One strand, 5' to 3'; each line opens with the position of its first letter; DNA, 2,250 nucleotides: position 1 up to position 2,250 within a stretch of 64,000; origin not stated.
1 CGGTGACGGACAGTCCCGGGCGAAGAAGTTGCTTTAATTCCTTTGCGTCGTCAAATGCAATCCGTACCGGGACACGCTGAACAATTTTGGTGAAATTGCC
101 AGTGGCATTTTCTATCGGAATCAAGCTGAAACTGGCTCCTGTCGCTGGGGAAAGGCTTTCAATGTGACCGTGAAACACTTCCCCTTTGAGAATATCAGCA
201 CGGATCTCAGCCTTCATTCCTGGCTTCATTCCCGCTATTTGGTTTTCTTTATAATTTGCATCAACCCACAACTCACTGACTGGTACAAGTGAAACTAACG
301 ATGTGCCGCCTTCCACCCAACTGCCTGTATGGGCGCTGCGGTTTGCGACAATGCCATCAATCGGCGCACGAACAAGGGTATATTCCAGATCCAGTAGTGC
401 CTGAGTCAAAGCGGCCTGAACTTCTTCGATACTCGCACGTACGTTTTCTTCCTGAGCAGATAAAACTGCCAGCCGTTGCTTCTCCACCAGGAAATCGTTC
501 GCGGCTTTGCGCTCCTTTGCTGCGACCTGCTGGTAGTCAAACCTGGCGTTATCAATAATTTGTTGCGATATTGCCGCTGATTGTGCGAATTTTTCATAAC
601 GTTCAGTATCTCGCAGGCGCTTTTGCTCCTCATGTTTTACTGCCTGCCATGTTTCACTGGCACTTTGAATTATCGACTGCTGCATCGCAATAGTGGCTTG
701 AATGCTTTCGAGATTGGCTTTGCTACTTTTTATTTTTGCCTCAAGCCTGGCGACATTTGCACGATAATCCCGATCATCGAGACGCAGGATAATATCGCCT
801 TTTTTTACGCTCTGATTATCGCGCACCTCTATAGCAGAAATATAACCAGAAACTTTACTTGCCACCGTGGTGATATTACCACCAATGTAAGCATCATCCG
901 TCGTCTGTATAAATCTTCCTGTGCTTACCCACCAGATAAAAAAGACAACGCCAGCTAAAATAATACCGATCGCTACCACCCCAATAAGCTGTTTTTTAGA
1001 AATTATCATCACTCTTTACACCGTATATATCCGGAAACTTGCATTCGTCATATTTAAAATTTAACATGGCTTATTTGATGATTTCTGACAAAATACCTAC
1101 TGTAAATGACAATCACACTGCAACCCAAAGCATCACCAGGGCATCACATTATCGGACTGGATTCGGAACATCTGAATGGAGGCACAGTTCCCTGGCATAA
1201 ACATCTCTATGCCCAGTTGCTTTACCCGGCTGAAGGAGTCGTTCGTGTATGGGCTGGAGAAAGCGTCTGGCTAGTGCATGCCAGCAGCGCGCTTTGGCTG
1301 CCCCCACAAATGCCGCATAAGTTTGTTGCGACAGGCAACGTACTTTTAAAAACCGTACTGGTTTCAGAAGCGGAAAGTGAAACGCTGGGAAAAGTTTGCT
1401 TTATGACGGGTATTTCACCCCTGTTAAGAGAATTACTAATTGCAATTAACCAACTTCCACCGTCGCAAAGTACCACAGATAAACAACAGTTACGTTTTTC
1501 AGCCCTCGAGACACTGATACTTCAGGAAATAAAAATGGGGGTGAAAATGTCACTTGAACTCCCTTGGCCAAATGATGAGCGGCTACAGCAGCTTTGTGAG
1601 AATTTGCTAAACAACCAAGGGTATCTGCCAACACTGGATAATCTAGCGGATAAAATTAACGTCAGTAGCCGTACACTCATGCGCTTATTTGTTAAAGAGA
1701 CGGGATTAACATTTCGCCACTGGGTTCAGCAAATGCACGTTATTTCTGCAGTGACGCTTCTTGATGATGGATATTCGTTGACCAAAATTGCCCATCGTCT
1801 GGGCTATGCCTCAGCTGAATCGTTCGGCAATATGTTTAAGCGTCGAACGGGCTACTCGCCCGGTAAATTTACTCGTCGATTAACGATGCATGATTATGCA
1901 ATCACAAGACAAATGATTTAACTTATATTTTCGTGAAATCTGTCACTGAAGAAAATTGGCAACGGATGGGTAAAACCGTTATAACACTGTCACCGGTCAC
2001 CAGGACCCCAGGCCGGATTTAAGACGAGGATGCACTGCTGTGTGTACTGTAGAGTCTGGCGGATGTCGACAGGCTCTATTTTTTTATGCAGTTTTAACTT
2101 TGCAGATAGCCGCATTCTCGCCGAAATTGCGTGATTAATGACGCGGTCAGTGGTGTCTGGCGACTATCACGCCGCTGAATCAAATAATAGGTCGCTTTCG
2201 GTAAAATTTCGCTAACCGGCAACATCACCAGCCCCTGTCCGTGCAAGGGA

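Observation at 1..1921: Left-edge accessory module: AraC-family regulator divergent from an EmrA/HlyD-type adaptor, where K-12 has different genes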

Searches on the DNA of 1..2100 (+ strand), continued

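Call 14: get_annotated_region(hit=H101, flank=3500)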
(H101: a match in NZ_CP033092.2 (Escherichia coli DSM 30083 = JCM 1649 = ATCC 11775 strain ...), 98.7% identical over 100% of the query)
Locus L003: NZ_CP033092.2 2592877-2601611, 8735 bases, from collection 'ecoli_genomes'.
description: Escherichia coli DSM 30083 = JCM 1649 = ATCC 11775 chromosome, complete genome
organism: Escherichia coli DSM 30083 = JCM 1649 = ATCC 11775 strain ATCC 11775 (NCBI taxid 866789)
replicon: chromosome; assembly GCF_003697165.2
host: -; source: -; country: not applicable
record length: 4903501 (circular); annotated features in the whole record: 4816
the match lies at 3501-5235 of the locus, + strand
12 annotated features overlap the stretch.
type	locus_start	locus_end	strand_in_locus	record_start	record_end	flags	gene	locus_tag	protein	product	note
CDS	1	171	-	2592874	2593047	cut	ynaL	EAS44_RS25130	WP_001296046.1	protein YnaL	-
CDS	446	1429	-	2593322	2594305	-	zntB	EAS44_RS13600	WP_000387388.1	zinc transporter ZntB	-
CDS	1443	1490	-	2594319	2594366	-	ydaN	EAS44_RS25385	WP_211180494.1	protein YnaN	-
CDS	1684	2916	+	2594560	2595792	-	dgcM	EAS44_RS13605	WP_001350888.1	diguanylate cyclase DgcM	-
CDS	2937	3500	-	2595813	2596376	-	smrA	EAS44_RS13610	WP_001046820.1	DNA endonuclease SmrA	-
CDS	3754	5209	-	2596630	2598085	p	-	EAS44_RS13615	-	DHA2 family efflux MFS transporter permease subunit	frameshifted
CDS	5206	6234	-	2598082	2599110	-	-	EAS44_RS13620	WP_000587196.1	HlyD family secretion protein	-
CDS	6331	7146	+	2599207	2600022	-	-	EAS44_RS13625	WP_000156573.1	AraC family transcriptional regulator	-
CDS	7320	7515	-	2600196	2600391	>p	-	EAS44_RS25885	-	LysR family transcriptional regulator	frameshifted; internal stop; incomplete; partial in the middle of a contig; missing N-terminus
CDS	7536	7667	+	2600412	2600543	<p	-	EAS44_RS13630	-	hypothetical protein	incomplete; partial in the middle of a contig; missing N-terminus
CDS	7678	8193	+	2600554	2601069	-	ogt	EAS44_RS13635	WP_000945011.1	methylated-DNA--[protein]-cysteine S-methyltransferase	-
CDS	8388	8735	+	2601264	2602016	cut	fnr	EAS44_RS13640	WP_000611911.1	fumarate/nitrate reduction transcriptional regulator Fnr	-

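Call 15: get_annotated_region(hit=H4, flank=2500)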
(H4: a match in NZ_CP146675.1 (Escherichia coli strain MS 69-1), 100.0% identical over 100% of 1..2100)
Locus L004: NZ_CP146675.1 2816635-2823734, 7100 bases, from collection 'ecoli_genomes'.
description: Escherichia coli strain MS 69-1 chromosome, complete genome
organism: Escherichia coli strain MS 69-1 (NCBI taxid 562)
replicon: chromosome; assembly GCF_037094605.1
host: Homo sapiens; source: Colon; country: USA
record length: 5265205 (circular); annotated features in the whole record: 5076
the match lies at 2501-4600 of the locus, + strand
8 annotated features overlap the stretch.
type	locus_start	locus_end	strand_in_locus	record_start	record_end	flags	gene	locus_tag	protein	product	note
CDS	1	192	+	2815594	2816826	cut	dgcM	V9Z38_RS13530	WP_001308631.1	diguanylate cyclase DgcM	-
CDS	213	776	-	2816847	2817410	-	smrA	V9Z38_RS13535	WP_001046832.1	DNA endonuclease SmrA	-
CDS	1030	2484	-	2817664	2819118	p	-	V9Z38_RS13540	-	DHA2 family efflux MFS transporter permease subunit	frameshifted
CDS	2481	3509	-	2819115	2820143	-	-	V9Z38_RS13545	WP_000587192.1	HlyD family secretion protein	-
CDS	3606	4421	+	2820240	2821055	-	-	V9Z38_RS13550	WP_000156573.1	AraC family transcriptional regulator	-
CDS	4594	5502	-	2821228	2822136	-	abgR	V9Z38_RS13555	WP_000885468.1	LysR family transcriptional regulator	-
CDS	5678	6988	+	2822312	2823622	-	abgA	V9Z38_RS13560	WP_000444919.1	p-aminobenzoyl-glutamate hydrolase subunit AbgA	-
CDS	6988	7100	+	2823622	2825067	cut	abgB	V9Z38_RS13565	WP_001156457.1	p-aminobenzoyl-glutamate hydrolase subunit AbgB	-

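Call 16: get_annotated_region(hit=H2, flank=2500)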
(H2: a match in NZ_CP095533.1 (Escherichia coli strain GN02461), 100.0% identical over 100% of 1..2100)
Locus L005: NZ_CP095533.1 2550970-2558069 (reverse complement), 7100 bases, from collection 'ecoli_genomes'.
description: Escherichia coli strain GN02461 chromosome, complete genome
organism: Escherichia coli strain GN02461 (NCBI taxid 562)
replicon: chromosome; assembly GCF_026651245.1
host: Homo sapiens; source: blood; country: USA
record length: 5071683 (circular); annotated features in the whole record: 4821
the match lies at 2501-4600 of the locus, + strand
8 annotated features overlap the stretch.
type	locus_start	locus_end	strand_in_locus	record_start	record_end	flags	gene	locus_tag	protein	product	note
CDS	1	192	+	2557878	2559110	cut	dgcM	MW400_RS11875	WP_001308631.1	diguanylate cyclase DgcM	-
CDS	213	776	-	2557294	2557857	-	smrA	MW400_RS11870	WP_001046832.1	DNA endonuclease SmrA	-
CDS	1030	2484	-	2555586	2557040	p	-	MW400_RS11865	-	DHA2 family efflux MFS transporter permease subunit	frameshifted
CDS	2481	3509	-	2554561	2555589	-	-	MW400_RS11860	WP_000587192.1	HlyD family secretion protein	-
CDS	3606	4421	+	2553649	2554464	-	-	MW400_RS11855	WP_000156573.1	AraC family transcriptional regulator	-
CDS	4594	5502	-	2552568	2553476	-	abgR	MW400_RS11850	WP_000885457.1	LysR family transcriptional regulator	-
CDS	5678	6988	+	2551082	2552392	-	abgA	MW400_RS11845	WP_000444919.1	p-aminobenzoyl-glutamate hydrolase subunit AbgA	-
CDS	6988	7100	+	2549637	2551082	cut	abgB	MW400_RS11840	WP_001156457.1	p-aminobenzoyl-glutamate hydrolase subunit AbgB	-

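Call 29: search_dna_similar(query=L003:4027-4107:-, collection=ecoli_genomes, mode=near, max_rows=12, rows=spread)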
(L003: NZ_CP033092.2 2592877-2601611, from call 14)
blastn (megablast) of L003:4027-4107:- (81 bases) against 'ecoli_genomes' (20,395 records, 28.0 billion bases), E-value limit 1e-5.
Records with a match: 1453; places in all: 1453; records where one place covers at least 80% of the query: 1450.
Genomes with a match: 1453 of 5426; with a place that covers at least 80% of the query: 1450. Places per genome that has any: lowest 1, median 1, highest 1. On chromosomes: 1451 places; on plasmids: 2.
Best place of each record, by identity: >=99% 1055; 95-99% 398.
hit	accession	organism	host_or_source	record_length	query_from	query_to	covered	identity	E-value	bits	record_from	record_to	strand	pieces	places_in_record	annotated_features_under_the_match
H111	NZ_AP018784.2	Escherichia coli strain SK1144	-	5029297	1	81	100%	100.0%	6e-34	150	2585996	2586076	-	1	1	DHA2 family efflux MFS transporter permease subunit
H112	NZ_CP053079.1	Escherichia coli strain K56-43-un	Homo sapiens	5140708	1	81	100%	100.0%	6e-34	150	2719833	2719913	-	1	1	DHA2 family efflux MFS transporter permease subunit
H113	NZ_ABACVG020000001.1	Escherichia coli strain 2020CK-00188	Homo sapiens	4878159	1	81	100%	100.0%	6e-34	150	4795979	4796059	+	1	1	DHA2 family efflux MFS transporter permease subunit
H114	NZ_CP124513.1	Escherichia coli strain AVS0366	environmental: river near WWTP effluent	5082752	1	81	100%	100.0%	6e-34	150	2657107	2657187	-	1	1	DHA2 family efflux MFS transporter permease subunit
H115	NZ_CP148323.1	Escherichia coli strain Z1323HEC0477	Homo sapiens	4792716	1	81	100%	100.0%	6e-34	150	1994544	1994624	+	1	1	DHA2 family efflux MFS transporter permease subunit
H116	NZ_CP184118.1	Escherichia coli strain EC-16-526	Homo sapiens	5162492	1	81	100%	100.0%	6e-34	150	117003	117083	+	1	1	DHA2 family efflux MFS transporter permease subunit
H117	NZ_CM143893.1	Escherichia coli strain E14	Homo sapiens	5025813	1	81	100%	100.0%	6e-34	150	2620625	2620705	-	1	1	DHA2 family efflux MFS transporter permease subunit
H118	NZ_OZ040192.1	Escherichia coli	-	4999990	1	81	100%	100.0%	6e-34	150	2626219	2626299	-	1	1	DHA2 family efflux MFS transporter permease subunit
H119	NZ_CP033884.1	Escherichia coli strain 50579417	Homo sapiens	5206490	1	81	100%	98.8%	3e-32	145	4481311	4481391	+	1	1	DHA2 family efflux MFS transporter permease subunit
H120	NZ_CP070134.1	Escherichia coli strain FDAARGOS_1281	Homo sapiens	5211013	1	81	100%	98.8%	3e-32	145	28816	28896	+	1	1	DHA2 family efflux MFS transporter permease subunit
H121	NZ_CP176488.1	Escherichia coli strain N1131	Homo sapiens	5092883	1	81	100%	98.8%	3e-32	145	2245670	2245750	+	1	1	DHA2 family efflux MFS transporter permease subunit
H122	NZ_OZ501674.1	Escherichia coli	Homo sapiens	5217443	19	81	78%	98.4%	3e-22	111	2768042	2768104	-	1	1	DHA2 family efflux MFS transporter permease subunit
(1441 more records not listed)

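Call 30: search_dna_similar(query=L004:1302-1381:-, collection=ecoli_genomes, mode=near, max_rows=40, rows=best)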
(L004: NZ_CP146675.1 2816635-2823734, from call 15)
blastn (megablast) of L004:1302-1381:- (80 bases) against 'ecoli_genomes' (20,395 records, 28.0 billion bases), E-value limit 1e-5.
Records with a match: 1453; places in all: 1453; records where one place covers at least 80% of the query: 1450.
Genomes with a match: 1453 of 5426; with a place that covers at least 80% of the query: 1450. Places per genome that has any: lowest 1, median 1, highest 1. On chromosomes: 1451 places; on plasmids: 2.
Best place of each record, by identity: >=99% 12; 95-99% 1441.
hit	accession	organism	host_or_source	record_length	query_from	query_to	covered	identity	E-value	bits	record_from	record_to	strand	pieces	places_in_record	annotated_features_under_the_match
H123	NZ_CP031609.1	Escherichia coli strain N3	Homo sapiens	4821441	1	80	100%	100.0%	2e-33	148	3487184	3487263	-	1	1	DHA2 family efflux MFS transporter permease subunit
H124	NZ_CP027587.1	Escherichia coli strain 2013C-4974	Homo sapiens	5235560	1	80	100%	100.0%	2e-33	148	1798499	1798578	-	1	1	DHA2 family efflux MFS transporter permease subunit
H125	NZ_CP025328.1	Escherichia coli strain ExPEC XM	Duck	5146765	1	80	100%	100.0%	2e-33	148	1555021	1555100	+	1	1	DHA2 family efflux MFS transporter permease subunit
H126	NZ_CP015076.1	Escherichia coli strain Ecol_448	Homo sapiens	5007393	1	80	100%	100.0%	2e-33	148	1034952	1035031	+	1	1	DHA2 family efflux MFS transporter permease subunit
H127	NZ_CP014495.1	Escherichia coli strain SaT040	Homo sapiens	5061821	1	80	100%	100.0%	2e-33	148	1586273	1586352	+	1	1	DHA2 family efflux MFS transporter permease subunit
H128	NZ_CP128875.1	Escherichia coli strain TUM14771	Homo sapiens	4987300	1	80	100%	100.0%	2e-33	148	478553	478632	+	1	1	DHA2 family efflux MFS transporter permease subunit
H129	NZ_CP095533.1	Escherichia coli strain GN02461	Homo sapiens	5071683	1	80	100%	100.0%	2e-33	148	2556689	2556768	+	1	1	DHA2 family efflux MFS transporter permease subunit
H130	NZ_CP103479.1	Escherichia coli strain 4621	Homo sapiens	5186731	1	80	100%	100.0%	2e-33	148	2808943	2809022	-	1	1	DHA2 family efflux MFS transporter permease subunit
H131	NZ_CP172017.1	Escherichia coli strain EcN_Sk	Homo sapiens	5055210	1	80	100%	100.0%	2e-33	148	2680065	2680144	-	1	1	MFS transporter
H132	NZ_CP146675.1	Escherichia coli strain MS 69-1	Homo sapiens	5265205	1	80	100%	100.0%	2e-33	148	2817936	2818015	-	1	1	DHA2 family efflux MFS transporter permease subunit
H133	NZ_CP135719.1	Escherichia coli strain TUM1226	missing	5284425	1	80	100%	100.0%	2e-33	148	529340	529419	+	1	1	DHA2 family efflux MFS transporter permease subunit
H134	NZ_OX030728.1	Escherichia coli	Homo sapiens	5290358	1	80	100%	100.0%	2e-33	148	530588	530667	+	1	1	DHA2 family efflux MFS transporter permease subunit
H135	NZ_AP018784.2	Escherichia coli strain SK1144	-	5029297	1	80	100%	98.8%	1e-31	143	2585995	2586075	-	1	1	DHA2 family efflux MFS transporter permease subunit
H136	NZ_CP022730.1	Escherichia coli strain SA186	Homo sapiens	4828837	1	80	100%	98.8%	1e-31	143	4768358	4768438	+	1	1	DHA2 family efflux MFS transporter permease subunit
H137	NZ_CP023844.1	Escherichia coli strain 4/1-1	Homo sapiens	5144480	1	80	100%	98.8%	1e-31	143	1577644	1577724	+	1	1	DHA2 family efflux MFS transporter permease subunit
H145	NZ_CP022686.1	Escherichia coli Nissle 1917 strain Nissle 1917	Homo sapiens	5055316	1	80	100%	98.8%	1e-31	143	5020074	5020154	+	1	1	DHA2 family efflux MFS transporter permease subunit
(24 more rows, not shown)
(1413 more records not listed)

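Call 39: search_dna_similar(query=L002:2780-3215:+, collection=ecoli_genomes, mode=near, max_rows=40, rows=spread)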
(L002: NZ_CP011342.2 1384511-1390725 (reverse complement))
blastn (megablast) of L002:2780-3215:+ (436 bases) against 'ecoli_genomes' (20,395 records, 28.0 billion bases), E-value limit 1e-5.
Records with a match: 5386; places in all: 6927; records where one place covers at least 80% of the query: 3829.
Genomes with a match: 5386 of 5426; with a place that covers at least 80% of the query: 3829. Places per genome that has any: lowest 1, median 1, highest 2. On chromosomes: 6919 places; on plasmids: 8.
Best place of each record, by identity: >=99% 3617; 95-99% 313; 90-95% 1; 80-90% 1455.
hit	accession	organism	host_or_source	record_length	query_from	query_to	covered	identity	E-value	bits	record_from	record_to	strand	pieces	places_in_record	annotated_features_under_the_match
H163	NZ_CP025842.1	Escherichia coli strain 720632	Homo sapiens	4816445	1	436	100%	100.0%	0e+0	806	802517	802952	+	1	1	smrA: DNA endonuclease SmrA | abgR: LysR family transcriptional regulator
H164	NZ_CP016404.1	Escherichia coli strain 210221272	swine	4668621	1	436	100%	100.0%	0e+0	806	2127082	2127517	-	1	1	smrA: DNA endonuclease SmrA | abgR: LysR family transcriptional regulator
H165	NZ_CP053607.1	Escherichia coli strain NEB5-alpha_F'Iq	not applicable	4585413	1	436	100%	100.0%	0e+0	806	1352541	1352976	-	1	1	smrA: DNA endonuclease SmrA | abgR: LysR family transcriptional regulator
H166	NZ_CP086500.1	Escherichia coli strain Ec-050-T5-MAC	Homo sapiens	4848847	1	436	100%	100.0%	0e+0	806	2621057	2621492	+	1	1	smrA: DNA endonuclease SmrA | abgR: LysR family transcriptional regulator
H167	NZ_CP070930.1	Escherichia coli strain 30COLEC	Homo sapiens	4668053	1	436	100%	100.0%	0e+0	806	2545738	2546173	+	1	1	smrA: DNA endonuclease SmrA | abgR: LysR family transcriptional regulator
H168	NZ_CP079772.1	Escherichia coli strain GS04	Duck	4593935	1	436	100%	100.0%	0e+0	806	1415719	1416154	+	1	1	smrA: DNA endonuclease SmrA | abgR: LysR family transcriptional regulator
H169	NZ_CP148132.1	Escherichia coli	missing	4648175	1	436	100%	100.0%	0e+0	806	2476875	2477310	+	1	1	smrA: DNA endonuclease SmrA | abgR: LysR family transcriptional regulator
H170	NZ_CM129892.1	Escherichia coli strain MB06022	seawater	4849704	1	436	100%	100.0%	0e+0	806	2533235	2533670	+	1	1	smrA: DNA endonuclease SmrA | abgR: LysR family transcriptional regulator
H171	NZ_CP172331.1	Escherichia coli strain APEC-O117H42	Gallus gallus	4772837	1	436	100%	100.0%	0e+0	806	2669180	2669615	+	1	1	smrA: DNA endonuclease SmrA | abgR: LysR family transcriptional regulator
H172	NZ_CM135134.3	Escherichia coli strain F41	-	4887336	1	436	100%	100.0%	0e+0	806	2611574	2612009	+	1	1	smrA: DNA endonuclease SmrA | abgR: LysR family transcriptional regulator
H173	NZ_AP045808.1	Escherichia coli strain 23CRST036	Homo sapiens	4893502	1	436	100%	100.0%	0e+0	806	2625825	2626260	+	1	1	smrA: DNA endonuclease SmrA | abgR: LysR family transcriptional regulator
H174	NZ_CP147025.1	Escherichia coli strain KCTC 2571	feces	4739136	1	436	100%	99.8%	0e+0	800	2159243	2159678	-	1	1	smrA: DNA endonuclease SmrA | abgR: LysR family transcriptional regulator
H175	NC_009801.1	Escherichia coli O139:H28 str. E24377A strain E24377A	-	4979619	1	436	100%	99.5%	0e+0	795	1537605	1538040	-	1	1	smrA: DNA endonuclease SmrA | abgR: LysR family transcriptional regulator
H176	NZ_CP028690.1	Escherichia coli strain 109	cattle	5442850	1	436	100%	99.5%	0e+0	795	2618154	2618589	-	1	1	smrA: DNA endonuclease SmrA | abgR: LysR family transcriptional regulator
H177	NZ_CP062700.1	Escherichia coli O157:H7 strain Z1835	Bovine Faeces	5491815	1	436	100%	99.5%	0e+0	795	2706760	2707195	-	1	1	smrA: DNA endonuclease SmrA | abgR: LysR family transcriptional regulator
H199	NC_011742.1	Escherichia coli S88 strain S88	-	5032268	222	431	48%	87.7%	2e-61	244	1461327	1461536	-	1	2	AraC family transcriptional regulator | LysR family transcriptional regulator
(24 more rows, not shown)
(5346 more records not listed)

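Call 70: get_annotated_region(hit=H145, flank=3000)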
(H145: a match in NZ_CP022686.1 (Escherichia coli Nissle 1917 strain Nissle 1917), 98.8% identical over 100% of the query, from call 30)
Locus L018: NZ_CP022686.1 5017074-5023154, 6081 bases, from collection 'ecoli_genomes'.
description: Escherichia coli Nissle 1917 chromosome, complete genome
organism: Escherichia coli Nissle 1917 strain Nissle 1917 (NCBI taxid 316435)
replicon: chromosome; assembly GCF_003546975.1
host: Homo sapiens; source: stool; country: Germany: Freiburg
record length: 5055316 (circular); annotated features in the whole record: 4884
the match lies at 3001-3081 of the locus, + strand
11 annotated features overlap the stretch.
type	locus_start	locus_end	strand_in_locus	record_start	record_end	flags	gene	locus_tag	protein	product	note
CDS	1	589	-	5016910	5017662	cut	fnr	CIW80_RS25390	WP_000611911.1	fumarate/nitrate reduction transcriptional regulator Fnr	-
CDS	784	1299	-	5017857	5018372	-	ogt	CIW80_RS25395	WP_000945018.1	methylated-DNA--[protein]-cysteine S-methyltransferase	-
CDS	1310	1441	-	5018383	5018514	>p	-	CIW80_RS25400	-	hypothetical protein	incomplete; partial in the middle of a contig; missing N-terminus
CDS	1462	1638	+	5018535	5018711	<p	-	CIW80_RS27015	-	LysR family transcriptional regulator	internal stop; incomplete; partial in the middle of a contig; missing N-terminus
CDS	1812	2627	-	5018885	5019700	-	-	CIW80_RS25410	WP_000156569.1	AraC family transcriptional regulator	-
CDS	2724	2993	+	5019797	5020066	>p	-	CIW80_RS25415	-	biotin/lipoyl-binding protein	incomplete; partial in the middle of a contig; missing C-terminus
CDS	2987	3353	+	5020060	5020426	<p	-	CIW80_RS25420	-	DHA2 family efflux MFS transporter permease subunit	frameshifted; incomplete; partial in the middle of a contig; missing N-terminus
CDS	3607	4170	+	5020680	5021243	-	smrA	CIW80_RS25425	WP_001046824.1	DNA endonuclease SmrA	-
CDS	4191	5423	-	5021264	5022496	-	dgcM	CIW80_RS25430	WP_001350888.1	diguanylate cyclase DgcM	-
CDS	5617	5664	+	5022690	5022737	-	ydaN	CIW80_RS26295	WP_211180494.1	protein YnaN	-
CDS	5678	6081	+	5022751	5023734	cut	zntB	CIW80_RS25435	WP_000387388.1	zinc transporter ZntB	-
